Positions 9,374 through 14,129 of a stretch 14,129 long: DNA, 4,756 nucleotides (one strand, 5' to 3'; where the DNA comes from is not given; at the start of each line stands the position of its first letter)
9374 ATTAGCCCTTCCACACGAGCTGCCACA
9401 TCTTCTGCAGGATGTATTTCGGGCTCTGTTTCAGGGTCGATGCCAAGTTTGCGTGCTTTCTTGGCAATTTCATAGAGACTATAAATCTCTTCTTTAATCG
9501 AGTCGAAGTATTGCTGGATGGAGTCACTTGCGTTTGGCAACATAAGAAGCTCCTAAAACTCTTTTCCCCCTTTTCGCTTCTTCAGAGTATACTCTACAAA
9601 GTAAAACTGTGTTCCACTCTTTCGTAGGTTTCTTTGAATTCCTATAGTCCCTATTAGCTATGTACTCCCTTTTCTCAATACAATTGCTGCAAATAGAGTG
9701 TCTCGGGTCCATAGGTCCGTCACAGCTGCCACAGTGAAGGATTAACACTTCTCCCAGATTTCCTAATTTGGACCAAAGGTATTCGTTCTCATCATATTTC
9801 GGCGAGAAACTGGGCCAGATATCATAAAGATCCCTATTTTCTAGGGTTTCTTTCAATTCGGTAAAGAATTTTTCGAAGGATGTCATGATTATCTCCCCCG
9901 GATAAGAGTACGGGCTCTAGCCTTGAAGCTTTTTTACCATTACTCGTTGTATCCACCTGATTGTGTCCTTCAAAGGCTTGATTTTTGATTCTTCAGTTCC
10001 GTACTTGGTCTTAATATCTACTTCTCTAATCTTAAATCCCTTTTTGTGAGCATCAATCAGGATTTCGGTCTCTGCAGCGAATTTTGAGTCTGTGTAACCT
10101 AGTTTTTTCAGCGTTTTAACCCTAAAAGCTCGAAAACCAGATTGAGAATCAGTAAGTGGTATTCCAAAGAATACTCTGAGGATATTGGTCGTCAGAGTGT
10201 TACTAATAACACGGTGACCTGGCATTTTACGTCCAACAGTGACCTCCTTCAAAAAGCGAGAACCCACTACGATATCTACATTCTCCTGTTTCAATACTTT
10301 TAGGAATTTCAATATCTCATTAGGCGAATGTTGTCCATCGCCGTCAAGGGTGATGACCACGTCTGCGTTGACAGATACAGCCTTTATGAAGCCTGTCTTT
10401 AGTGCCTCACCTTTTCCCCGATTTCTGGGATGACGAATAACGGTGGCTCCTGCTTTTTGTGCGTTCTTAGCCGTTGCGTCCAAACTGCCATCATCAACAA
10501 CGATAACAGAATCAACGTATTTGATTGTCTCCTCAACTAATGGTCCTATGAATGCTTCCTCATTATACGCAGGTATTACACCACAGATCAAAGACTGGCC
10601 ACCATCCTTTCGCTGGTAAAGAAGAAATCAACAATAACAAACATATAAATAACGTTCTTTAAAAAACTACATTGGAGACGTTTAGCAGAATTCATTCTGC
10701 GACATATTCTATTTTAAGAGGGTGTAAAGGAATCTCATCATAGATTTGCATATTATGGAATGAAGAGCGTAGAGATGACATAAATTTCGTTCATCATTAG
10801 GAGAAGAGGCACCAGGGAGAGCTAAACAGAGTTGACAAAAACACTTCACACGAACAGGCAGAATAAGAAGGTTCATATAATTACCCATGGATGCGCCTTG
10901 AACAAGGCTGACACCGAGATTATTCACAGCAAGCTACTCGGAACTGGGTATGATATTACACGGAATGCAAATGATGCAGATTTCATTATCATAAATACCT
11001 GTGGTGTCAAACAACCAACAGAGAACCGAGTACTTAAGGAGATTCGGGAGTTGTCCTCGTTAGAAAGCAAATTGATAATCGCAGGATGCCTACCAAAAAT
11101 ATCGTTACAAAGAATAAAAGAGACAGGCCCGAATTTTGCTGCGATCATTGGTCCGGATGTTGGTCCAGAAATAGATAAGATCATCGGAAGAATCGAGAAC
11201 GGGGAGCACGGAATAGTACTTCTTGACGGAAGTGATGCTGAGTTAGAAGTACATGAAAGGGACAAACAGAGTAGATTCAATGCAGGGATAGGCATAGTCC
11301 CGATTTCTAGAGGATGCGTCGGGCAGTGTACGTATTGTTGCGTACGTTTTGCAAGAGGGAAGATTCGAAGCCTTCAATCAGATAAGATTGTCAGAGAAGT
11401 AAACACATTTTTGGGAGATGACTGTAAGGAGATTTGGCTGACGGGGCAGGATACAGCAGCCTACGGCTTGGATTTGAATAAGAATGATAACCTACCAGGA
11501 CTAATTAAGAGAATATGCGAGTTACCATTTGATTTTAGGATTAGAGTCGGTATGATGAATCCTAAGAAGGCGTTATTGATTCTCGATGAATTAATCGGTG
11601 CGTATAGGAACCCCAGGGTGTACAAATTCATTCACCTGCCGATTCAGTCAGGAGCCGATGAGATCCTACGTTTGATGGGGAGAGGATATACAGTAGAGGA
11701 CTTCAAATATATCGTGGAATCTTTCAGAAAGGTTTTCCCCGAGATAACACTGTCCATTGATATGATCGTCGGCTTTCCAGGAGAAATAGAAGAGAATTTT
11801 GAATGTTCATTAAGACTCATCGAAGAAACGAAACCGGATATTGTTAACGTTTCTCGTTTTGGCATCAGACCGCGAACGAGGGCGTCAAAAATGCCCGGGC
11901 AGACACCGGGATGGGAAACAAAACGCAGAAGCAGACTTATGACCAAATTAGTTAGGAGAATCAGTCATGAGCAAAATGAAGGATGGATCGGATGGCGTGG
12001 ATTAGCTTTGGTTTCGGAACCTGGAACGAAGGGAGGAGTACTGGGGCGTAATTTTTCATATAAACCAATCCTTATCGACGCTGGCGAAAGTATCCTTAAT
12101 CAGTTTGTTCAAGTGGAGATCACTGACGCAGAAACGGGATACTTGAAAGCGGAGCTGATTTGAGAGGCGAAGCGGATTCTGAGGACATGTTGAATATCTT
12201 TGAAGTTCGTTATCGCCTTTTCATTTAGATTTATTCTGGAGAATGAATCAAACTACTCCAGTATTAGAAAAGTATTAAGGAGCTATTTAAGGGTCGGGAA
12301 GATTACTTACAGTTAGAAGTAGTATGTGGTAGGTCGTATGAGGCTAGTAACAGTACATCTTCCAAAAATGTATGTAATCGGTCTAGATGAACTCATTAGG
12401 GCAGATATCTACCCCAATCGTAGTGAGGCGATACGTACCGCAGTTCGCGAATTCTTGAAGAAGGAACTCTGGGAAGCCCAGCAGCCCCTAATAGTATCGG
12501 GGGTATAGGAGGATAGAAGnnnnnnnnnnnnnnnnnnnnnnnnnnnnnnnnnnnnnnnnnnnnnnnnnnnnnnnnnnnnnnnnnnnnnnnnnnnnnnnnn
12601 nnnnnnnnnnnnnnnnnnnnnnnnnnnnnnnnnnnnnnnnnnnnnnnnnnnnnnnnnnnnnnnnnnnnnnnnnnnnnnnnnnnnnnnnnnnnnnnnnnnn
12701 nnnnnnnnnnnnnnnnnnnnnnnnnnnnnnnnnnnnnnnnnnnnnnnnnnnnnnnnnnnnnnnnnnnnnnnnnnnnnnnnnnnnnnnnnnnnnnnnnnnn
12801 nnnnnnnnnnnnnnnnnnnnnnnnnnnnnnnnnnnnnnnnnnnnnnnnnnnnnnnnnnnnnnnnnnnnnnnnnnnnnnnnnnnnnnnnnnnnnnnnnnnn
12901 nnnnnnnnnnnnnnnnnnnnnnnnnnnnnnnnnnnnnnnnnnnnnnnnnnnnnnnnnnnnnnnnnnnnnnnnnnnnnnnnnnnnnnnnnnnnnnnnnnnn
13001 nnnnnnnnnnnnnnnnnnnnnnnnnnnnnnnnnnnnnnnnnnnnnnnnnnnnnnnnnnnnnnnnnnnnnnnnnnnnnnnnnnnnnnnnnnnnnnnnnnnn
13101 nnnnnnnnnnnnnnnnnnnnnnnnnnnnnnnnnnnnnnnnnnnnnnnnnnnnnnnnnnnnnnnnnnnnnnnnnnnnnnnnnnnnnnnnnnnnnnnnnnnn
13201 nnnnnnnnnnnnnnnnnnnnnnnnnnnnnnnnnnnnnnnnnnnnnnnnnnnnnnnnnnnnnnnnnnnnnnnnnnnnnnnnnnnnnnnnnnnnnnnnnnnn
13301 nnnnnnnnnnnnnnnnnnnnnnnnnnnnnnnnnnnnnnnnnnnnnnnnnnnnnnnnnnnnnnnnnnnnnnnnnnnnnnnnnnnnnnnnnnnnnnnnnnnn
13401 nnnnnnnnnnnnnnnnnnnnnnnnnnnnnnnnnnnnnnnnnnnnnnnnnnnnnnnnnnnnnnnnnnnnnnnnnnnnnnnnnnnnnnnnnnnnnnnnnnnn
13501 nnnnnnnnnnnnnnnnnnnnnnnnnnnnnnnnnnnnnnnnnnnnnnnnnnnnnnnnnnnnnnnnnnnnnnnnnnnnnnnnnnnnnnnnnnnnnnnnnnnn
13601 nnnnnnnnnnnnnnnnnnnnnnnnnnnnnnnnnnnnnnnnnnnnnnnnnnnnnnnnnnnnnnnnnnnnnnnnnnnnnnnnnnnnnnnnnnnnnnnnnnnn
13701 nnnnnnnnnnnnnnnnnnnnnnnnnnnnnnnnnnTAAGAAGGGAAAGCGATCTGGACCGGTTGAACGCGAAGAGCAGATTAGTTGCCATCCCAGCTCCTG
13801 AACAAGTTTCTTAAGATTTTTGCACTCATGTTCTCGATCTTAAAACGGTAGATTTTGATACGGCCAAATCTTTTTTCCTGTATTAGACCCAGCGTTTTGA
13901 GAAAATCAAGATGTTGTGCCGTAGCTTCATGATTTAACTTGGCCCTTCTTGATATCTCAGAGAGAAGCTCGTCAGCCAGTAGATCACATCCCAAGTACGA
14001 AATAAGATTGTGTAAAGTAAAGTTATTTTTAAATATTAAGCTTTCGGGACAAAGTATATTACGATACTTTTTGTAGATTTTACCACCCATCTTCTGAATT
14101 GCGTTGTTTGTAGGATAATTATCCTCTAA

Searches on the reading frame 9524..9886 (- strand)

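Call 7: search_protein_families(library=ncbifam, proteins=[window:9524-9886:-])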
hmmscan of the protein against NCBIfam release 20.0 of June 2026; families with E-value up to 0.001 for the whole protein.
window:9524-9886:- (120 aa): 0 families

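Call 65: search_protein_families(library=pfam, proteins=[window:9524-9886:-], max_evalue=0.1)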
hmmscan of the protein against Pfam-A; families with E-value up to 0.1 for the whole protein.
window:9524-9886:- (120 aa): 2 families
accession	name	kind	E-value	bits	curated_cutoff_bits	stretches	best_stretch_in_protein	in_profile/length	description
PF10208.15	ARMET_C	-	0.023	14.6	23.5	1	65-77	22-34/43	ARMET, C-terminal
PF18912.6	DZR_2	-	0.04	14.2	27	1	51-76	9-34/56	Double zinc ribbon domain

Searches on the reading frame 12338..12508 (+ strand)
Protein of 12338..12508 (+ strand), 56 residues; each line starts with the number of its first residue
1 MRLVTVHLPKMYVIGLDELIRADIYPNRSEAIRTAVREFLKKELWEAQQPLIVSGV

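Call 7: search_protein_families(library=ncbifam, proteins=[window:12338-12508:+])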
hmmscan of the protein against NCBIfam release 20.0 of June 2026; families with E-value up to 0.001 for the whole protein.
window:12338-12508:+ (56 aa): 6 families
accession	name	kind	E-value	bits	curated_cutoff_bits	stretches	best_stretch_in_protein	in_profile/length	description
NF058555.1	TransRegCdrSHalo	equivalog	2.2e-10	40.3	100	1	1-44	1-44/61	transcriptional regulator CdrS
NF003381.0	PRK04460.1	equivalog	2e-06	28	105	1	5-50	8-53/139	nickel-responsive transcriptional regulator NikR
NF002169.0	PRK01002.1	subfamily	4.6e-06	26.6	111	1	3-45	6-48/141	nickel responsive regulator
NF002815.0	PRK02967.1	equivalog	1.5e-05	25.1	83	1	1-48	1-48/139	nickel-responsive transcriptional regulator NikR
NF001884.0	PRK00630.1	subfamily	0.00013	22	119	1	5-49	14-58/148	nickel responsive regulator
TIGR02793.1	nikR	equivalog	0.00086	19.6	175.45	1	4-49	3-48/129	nickel-responsive transcriptional regulator NikR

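Call 65: search_protein_families(library=pfam, proteins=[window:12338-12508:+], max_evalue=0.1)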
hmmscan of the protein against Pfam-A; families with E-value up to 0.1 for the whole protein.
window:12338-12508:+ (56 aa): 2 families
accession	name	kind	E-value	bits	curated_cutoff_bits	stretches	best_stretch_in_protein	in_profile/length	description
PF01402.27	RHH_1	-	3.7e-09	36.7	20.5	1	4-42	2-39/39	Ribbon-helix-helix protein, copG family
PF17723.7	RHH_8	-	0.0021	18.6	25.4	1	4-44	6-46/119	Ribbon-Helix-Helix transcriptional regulator family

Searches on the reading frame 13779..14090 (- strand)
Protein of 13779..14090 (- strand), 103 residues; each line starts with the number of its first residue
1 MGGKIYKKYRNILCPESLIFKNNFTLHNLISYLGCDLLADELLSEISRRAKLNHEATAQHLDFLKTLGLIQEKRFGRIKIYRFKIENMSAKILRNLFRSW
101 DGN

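Call 7: search_protein_families(library=ncbifam, proteins=[window:13779-14090:-])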
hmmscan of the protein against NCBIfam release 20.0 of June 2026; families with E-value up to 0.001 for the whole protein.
window:13779-14090:- (103 aa): 2 families
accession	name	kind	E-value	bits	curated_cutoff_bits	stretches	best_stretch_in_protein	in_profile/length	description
NF033788.1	HTH_metalloreg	subfamily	1.5e-05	24.7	55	1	44-88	29-73/77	metalloregulator ArsR/SmtB family transcription factor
NF033789.1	repress_SdpR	subfamily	0.00066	19.5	100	1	44-85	25-66/79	autorepressor SdpR family transcription factor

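Call 65: search_protein_families(library=pfam, proteins=[window:13779-14090:-], max_evalue=0.1)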
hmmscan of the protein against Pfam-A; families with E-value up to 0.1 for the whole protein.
window:13779-14090:- (103 aa): 6 families
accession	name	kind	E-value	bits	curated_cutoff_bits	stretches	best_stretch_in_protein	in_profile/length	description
PF07106.19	TBPIP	-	0.0055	17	22.8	1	53-82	31-60/62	TBPIP/Hop2 winged helix domain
PF14947.12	HTH_45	-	0.021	15.3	25.5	1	44-73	23-52/77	Winged helix-turn-helix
PF01022.26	HTH_5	-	0.021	15.1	22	1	44-71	19-46/47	Bacterial regulatory protein, arsR family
PF24033.1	DUF7342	-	0.033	14.6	31.6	1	44-98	21-75/150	Family of unknown function (DUF7342)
PF14394.12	DUF4423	-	0.034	14.4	30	1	44-84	40-80/165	Domain of unknown function (DUF4423)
PF07368.16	DUF1487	-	0.068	13.1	23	1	22-86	29-93/215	Protein of unknown function (DUF1487)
